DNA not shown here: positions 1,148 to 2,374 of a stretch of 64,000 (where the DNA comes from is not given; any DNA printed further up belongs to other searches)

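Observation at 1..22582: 22-kb uninterrupted co-directional glycan-assembly operon with unusually many GT-C enzymes and no obvious exporter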

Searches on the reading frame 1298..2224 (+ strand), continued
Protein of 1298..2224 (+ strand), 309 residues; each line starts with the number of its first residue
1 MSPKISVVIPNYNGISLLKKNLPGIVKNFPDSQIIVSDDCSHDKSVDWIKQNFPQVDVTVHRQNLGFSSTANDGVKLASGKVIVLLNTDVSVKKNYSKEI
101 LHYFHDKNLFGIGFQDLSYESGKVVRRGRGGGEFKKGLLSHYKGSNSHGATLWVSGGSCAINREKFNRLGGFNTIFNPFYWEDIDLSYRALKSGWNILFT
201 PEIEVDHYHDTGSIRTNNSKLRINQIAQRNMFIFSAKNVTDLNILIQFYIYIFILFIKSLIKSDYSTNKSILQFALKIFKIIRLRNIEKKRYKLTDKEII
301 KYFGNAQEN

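Call 23: find_encoding_contigs(protein=P0003, flank=10000, max_places=2)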
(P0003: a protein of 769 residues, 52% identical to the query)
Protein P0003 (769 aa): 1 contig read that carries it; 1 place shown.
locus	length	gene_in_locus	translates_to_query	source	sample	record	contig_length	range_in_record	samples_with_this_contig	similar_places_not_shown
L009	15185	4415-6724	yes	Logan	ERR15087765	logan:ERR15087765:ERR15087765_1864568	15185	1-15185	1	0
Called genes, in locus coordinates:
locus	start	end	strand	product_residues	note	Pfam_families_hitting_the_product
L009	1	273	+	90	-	?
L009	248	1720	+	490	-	PF01943:Polysacc_synt, PF13440:Polysacc_synt_3, PF03023:MurJ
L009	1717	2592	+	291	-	PF00535:Glycos_transf_2, PF13641:Glyco_tranf_2_3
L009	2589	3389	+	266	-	PF00535:Glycos_transf_2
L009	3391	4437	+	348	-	PF00534:Glycos_transf_1, PF13692:Glyco_trans_1_4, PF13524:Glyco_trans_1_2 (weak)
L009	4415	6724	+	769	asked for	PF09586:YfhO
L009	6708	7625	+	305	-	PF00535:Glycos_transf_2, PF10111:Glyco_tranf_2_2 (faint), PF13641:Glyco_tranf_2_3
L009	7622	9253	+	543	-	PF02366:PMT, PF13231:PMT_2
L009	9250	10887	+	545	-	PF13231:PMT_2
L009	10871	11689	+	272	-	PF00535:Glycos_transf_2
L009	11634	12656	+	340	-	PF13439:Glyco_transf_4, PF00534:Glycos_transf_1, PF13692:Glyco_trans_1_4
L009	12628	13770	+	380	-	-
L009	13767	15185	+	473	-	?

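Call 25: find_homologous_proteins(query=L009:248-1717:+, max_evalue=1e-10)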
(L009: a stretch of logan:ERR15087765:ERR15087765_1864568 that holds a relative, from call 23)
Query L009:248-1717:+ (490 aa): 4720 proteins with E <= 1e-10 among 8000 candidates; the best 120 are listed.
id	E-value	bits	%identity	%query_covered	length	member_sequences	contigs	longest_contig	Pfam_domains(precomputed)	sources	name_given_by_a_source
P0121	0.0e+0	1010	100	100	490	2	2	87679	PF01943.23,PF13440.12,PF03023.20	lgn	-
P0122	3.8e-265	898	87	100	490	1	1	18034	PF01943.23,PF13440.12,PF03023.20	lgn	-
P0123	3.3e-262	889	86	100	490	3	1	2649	PF01943.23,PF13440.12,PF03023.20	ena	-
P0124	2.0e-223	761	74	100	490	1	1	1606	PF01943.23,PF13440.12,PF03023.20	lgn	-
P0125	1.1e-222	758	73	100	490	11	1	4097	PF01943.23,PF13440.12,PF03023.20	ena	-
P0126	3.8e-218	743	72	99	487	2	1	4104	PF01943.23,PF13440.12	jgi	-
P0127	2.8e-216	737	71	100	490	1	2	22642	PF01943.23,PF13440.12,PF03023.20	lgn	-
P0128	7.5e-211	719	68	100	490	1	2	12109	PF01943.23,PF13440.12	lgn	-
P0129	1.4e-207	709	67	100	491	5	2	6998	PF01943.23,PF13440.12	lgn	-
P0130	2.0e-143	497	51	98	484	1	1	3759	PF01943.23,PF13440.12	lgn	-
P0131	2.3e-142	494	52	98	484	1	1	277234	PF01943.23,PF13440.12,PF03023.20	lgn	-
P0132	3.0e-142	493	51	98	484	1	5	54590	PF01943.23,PF13440.12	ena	-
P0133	4.2e-142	493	51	96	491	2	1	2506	PF01943.23,PF13440.12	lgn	-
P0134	6.0e-142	492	51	98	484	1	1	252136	PF01943.23,PF13440.12,PF03023.20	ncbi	-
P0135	8.1e-142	492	52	98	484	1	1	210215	PF01943.23,PF13440.12,PF03023.20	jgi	-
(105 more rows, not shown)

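Call 26: find_encoding_contigs(protein=P0128, flank=10000, max_places=3)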
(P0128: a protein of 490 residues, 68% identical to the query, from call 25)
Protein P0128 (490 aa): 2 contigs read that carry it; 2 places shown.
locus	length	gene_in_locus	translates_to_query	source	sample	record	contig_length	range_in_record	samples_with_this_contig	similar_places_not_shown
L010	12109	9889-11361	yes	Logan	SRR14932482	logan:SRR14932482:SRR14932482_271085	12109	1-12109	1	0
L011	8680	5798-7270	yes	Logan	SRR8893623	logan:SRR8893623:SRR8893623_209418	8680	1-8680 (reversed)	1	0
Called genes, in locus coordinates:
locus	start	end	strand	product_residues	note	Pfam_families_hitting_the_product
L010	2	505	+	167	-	?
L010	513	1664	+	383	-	PF00535:Glycos_transf_2, PF10111:Glyco_tranf_2_2 (weak), PF04138:GtrA_DPMS_TM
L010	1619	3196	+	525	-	PF13231:PMT_2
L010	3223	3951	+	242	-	PF00535:Glycos_transf_2, PF10111:Glyco_tranf_2_2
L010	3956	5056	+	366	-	PF26314:MptA_B_family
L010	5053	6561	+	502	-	PF13231:PMT_2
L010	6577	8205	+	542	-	-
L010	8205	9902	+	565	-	PF10131:PTPS_related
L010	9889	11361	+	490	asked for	PF01943:Polysacc_synt, PF13440:Polysacc_synt_3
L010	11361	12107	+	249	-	?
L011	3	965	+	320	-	?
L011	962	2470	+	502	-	PF13231:PMT_2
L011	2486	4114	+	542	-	-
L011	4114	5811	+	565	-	PF10131:PTPS_related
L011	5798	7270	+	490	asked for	PF01943:Polysacc_synt, PF13440:Polysacc_synt_3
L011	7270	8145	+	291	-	PF00535:Glycos_transf_2, PF13641:Glyco_tranf_2_3, PF13632:Glyco_trans_2_3 (weak)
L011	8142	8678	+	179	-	?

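Call 27: find_encoding_contigs(protein=P0127, flank=10000, max_places=3)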
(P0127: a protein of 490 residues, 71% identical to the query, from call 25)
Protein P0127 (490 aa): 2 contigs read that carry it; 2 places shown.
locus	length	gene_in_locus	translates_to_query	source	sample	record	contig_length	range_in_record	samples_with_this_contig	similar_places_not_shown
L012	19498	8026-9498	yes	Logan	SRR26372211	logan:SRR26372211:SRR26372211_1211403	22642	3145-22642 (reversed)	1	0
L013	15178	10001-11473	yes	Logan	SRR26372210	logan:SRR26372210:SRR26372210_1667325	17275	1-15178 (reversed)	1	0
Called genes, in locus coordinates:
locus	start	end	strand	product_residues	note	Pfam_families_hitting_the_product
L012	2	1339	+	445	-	?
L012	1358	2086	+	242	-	PF00535:Glycos_transf_2, PF10111:Glyco_tranf_2_2 (weak)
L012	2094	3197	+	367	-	PF26314:MptA_B_family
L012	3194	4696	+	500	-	PF13231:PMT_2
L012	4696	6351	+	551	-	PF10131:PTPS_related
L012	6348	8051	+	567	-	-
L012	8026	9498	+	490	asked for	PF01943:Polysacc_synt, PF13440:Polysacc_synt_3, PF03023:MurJ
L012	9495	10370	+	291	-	PF00535:Glycos_transf_2, PF13641:Glyco_tranf_2_3, PF13632:Glyco_trans_2_3 (weak)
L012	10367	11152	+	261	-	PF00535:Glycos_transf_2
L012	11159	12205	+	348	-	PF00534:Glycos_transf_1, PF13692:Glyco_trans_1_4, PF13524:Glyco_trans_1_2 (weak)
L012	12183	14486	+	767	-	PF09586:YfhO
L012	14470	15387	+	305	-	PF00535:Glycos_transf_2, PF13506:Glyco_transf_21 (weak), PF13641:Glyco_tranf_2_3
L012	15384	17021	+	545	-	PF02366:PMT (weak), PF13231:PMT_2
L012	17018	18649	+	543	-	PF13231:PMT_2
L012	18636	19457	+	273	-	PF00535:Glycos_transf_2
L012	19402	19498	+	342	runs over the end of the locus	PF13439:Glyco_transf_4, PF00534:Glycos_transf_1, PF13692:Glyco_trans_1_4, PF20706:GT4-conflict (weak)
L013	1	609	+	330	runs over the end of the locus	PF01370:Epimerase, PF04321:RmlD_sub_bind, PF05368:NmrA (weak), PF16363:GDP_Man_Dehyd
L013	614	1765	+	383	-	PF00535:Glycos_transf_2, PF10111:Glyco_tranf_2_2, PF04138:GtrA_DPMS_TM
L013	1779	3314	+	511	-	PF13231:PMT_2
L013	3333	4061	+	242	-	PF00535:Glycos_transf_2, PF10111:Glyco_tranf_2_2 (weak)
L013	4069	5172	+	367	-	PF26314:MptA_B_family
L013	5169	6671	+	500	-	PF13231:PMT_2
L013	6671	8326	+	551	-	PF10131:PTPS_related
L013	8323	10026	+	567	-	-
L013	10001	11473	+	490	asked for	PF01943:Polysacc_synt, PF13440:Polysacc_synt_3, PF03023:MurJ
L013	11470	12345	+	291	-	PF00535:Glycos_transf_2, PF13641:Glyco_tranf_2_3, PF13632:Glyco_trans_2_3 (weak)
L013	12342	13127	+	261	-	PF00535:Glycos_transf_2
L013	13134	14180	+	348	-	PF00534:Glycos_transf_1, PF13692:Glyco_trans_1_4, PF13524:Glyco_trans_1_2 (weak)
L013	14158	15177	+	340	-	?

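Call 29: find_homologous_proteins(query=L001:3-1040:+, max_evalue=1e-40)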
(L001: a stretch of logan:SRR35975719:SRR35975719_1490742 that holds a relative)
Query L001:3-1040:+ (346 aa): 3220 proteins with E <= 1e-40 among 6879 candidates; the best 120 are listed.
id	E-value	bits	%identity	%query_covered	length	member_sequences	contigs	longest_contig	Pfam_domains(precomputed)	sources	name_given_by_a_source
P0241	6.5e-171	586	76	100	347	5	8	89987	PF00534.27,PF13524.13,PF13439.13,PF13692.13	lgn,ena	-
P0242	7.7e-141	488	63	100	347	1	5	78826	PF00534.27,PF13692.13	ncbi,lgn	-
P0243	2.3e-136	473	60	100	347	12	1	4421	PF00534.27,PF13692.13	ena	-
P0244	3.1e-130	453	59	100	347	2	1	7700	PF00534.27,PF13692.13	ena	-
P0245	5.3e-128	445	58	100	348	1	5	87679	PF00534.27,PF13524.13,PF13692.13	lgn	-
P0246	2.5e-122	427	57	100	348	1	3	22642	PF00534.27,PF13524.13,PF13692.13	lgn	-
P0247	8.5e-86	307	46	100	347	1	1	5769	PF00534.27,PF13439.13,PF13692.13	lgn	-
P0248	2.1e-85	305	46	99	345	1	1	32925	PF00534.27,PF13439.13,PF13692.13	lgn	-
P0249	1.4e-84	303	44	97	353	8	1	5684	PF00534.27,PF13439.13,PF13692.13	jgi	-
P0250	1.5e-84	303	44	98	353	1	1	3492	PF00534.27,PF13439.13,PF13692.13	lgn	-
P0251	3.7e-84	301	45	100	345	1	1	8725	PF00534.27,PF13439.13,PF13692.13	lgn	-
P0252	3.3e-83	298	43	100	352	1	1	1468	PF00534.27,PF13439.13,PF13692.13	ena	-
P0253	5.5e-83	297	45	100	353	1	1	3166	PF00534.27,PF13524.13,PF13692.13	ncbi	-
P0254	2.6e-82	295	43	97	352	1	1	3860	PF00534.27,PF13439.13,PF13692.13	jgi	-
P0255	5.6e-82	294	43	99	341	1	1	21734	PF00534.27,PF13439.13,PF13692.13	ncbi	-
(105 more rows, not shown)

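Call 30: find_encoding_contigs(protein=P0241, flank=10000, max_places=4)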
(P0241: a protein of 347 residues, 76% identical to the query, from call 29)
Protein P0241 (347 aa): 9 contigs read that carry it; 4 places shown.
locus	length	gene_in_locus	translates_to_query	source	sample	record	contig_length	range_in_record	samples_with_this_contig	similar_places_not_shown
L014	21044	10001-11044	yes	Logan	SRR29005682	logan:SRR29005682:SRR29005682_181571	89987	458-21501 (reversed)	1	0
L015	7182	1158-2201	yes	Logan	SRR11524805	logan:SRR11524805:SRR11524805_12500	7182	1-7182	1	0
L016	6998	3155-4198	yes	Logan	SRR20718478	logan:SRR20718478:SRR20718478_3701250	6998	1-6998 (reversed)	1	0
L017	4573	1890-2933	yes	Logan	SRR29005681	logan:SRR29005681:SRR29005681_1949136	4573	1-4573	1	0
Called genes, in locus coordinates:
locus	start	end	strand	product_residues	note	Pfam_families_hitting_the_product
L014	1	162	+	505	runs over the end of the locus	PF13231:PMT_2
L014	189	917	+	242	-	PF00535:Glycos_transf_2, PF10111:Glyco_tranf_2_2 (weak)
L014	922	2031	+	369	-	PF26314:MptA_B_family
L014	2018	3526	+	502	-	PF13231:PMT_2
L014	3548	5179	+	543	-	PF09586:YfhO (weak)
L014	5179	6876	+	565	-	PF10131:PTPS_related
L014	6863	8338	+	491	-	PF01943:Polysacc_synt, PF13440:Polysacc_synt_3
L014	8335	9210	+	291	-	PF00535:Glycos_transf_2, PF13641:Glyco_tranf_2_3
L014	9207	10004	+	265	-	PF00535:Glycos_transf_2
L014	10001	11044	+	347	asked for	PF13439:Glyco_transf_4 (faint), PF00534:Glycos_transf_1, PF13692:Glyco_trans_1_4, PF13524:Glyco_trans_1_2 (weak)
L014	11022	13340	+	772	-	PF09586:YfhO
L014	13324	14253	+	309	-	PF00535:Glycos_transf_2, PF13641:Glyco_tranf_2_3, PF13632:Glyco_trans_2_3 (weak)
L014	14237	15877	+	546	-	PF13231:PMT_2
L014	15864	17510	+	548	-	PF13231:PMT_2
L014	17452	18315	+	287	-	PF00535:Glycos_transf_2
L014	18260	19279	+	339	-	PF13439:Glyco_transf_4, PF13579:Glyco_trans_4_4 (weak), PF00534:Glycos_transf_1, PF13692:Glyco_trans_1_4, PF20706:GT4-conflict (weak)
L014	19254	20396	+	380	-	-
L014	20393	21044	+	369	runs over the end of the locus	?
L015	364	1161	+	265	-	PF00535:Glycos_transf_2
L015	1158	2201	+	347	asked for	PF13439:Glyco_transf_4 (faint), PF00534:Glycos_transf_1, PF13692:Glyco_trans_1_4, PF13524:Glyco_trans_1_2 (weak)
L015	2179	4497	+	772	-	PF09586:YfhO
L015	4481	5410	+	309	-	PF00535:Glycos_transf_2, PF13641:Glyco_tranf_2_3, PF13632:Glyco_trans_2_3 (weak)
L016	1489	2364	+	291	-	PF00535:Glycos_transf_2, PF13641:Glyco_tranf_2_3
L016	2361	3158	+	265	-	PF00535:Glycos_transf_2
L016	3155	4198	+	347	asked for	PF13439:Glyco_transf_4 (faint), PF00534:Glycos_transf_1, PF13692:Glyco_trans_1_4, PF13524:Glyco_trans_1_2 (weak)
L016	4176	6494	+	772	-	PF09586:YfhO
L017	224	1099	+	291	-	PF00535:Glycos_transf_2, PF13641:Glyco_tranf_2_3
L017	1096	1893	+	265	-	PF00535:Glycos_transf_2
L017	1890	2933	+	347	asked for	PF13439:Glyco_transf_4 (faint), PF00534:Glycos_transf_1, PF13692:Glyco_trans_1_4, PF13524:Glyco_trans_1_2 (weak)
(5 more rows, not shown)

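Call 33: search_protein_families(library=pfam, proteins=[L010:2-502:+, L010:513-1661:+, L010:1619-3193:+, L010:3223-3948:+, L010:3956-5053:+, L010:5053-6558:+, L010:6577-8202:+, L010:8205-9899:+, L010:9889-11358:+, L011:7270-8142:+], max_evalue=0.01)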
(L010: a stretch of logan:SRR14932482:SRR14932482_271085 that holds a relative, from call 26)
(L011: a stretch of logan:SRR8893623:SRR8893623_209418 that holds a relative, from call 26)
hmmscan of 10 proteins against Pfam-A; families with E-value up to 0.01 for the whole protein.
L010:2-502:+ (167 aa): 2 families
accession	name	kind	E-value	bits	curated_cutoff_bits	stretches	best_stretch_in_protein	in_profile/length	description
PF16363.11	GDP_Man_Dehyd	-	5.6e-59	200.7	27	1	2-152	166-332/332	GDP-mannose 4,6 dehydratase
PF01370.27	Epimerase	-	2e-19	70.4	20.9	1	2-84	155-240/240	NAD dependent epimerase/dehydratase family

L010:513-1661:+ (383 aa): 3 families
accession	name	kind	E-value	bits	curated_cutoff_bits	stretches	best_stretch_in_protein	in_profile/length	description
PF00535.33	Glycos_transf_2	-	4.6e-28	98.7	23.3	1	5-174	2-166/168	Glycosyl transferase family 2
PF04138.20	GtrA_DPMS_TM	-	3.1e-12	47.2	26.1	1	244-378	1-117/117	GtrA/DPMS, transmembrane domain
PF10111.15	Glyco_tranf_2_2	-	2.4e-06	27.7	27.3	1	5-102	2-97/276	Glycosyltransferase like family 2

L010:1619-3193:+ (525 aa): 1 family
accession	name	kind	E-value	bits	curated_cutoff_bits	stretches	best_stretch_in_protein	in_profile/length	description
PF13231.12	PMT_2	-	1.5e-12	48.5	26.1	1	104-260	4-159/160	Dolichyl-phosphate-mannose-protein mannosyltransferase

L010:3223-3948:+ (242 aa): 3 families
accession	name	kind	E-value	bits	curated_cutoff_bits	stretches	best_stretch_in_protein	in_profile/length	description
PF00535.33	Glycos_transf_2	-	9.3e-27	94.4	23.3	1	7-176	1-168/168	Glycosyl transferase family 2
PF10111.15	Glyco_tranf_2_2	-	1.4e-07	31.7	27.3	1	7-100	1-94/276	Glycosyltransferase like family 2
PF13641.12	Glyco_tranf_2_3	-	0.0014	19.1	27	1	6-98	3-97/230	Glycosyltransferase like family 2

L010:3956-5053:+ (366 aa): 0 families

L010:5053-6558:+ (502 aa): 1 family
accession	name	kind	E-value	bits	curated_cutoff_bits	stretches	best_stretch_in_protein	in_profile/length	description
PF13231.12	PMT_2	-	3.1e-15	57.2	26.1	1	66-217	4-154/160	Dolichyl-phosphate-mannose-protein mannosyltransferase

L010:6577-8202:+ (542 aa): 1 family
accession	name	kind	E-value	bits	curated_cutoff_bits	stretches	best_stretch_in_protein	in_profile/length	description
PF09586.16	YfhO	-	3.4e-05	22.9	28.5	1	451-521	758-829/835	Bacterial membrane protein YfhO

L010:8205-9899:+ (565 aa): 1 family
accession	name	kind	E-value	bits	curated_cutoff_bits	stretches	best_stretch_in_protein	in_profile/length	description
PF10131.15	PTPS_related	-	8.9e-11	41.4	26.4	1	67-399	2-310/621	6-pyruvoyl-tetrahydropterin synthase related domain; membrane protein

L010:9889-11358:+ (490 aa): 2 families
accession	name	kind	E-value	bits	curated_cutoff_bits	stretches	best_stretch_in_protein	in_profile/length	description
PF13440.11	Polysacc_synt_3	-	4.4e-47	161.2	23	1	47-335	5-290/293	Polysaccharide biosynthesis protein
PF01943.22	Polysacc_synt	-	2.2e-19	70.4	28.2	1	20-288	2-274/274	Polysaccharide biosynthesis protein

L011:7270-8142:+ (291 aa): 4 families
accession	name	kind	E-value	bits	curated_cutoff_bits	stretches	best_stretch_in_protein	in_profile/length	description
PF00535.33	Glycos_transf_2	-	6e-22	78.8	23.3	1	8-181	2-167/168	Glycosyl transferase family 2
PF13641.12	Glyco_tranf_2_3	-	1.5e-13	51.8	27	1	6-224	3-217/230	Glycosyltransferase like family 2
PF13632.12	Glyco_trans_2_3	-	1.5e-06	28.6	27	1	89-259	1-157/198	Glycosyl transferase family group 2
PF10111.15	Glyco_tranf_2_2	-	0.00087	19.3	27.3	1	8-225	4-223/276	Glycosyltransferase like family 2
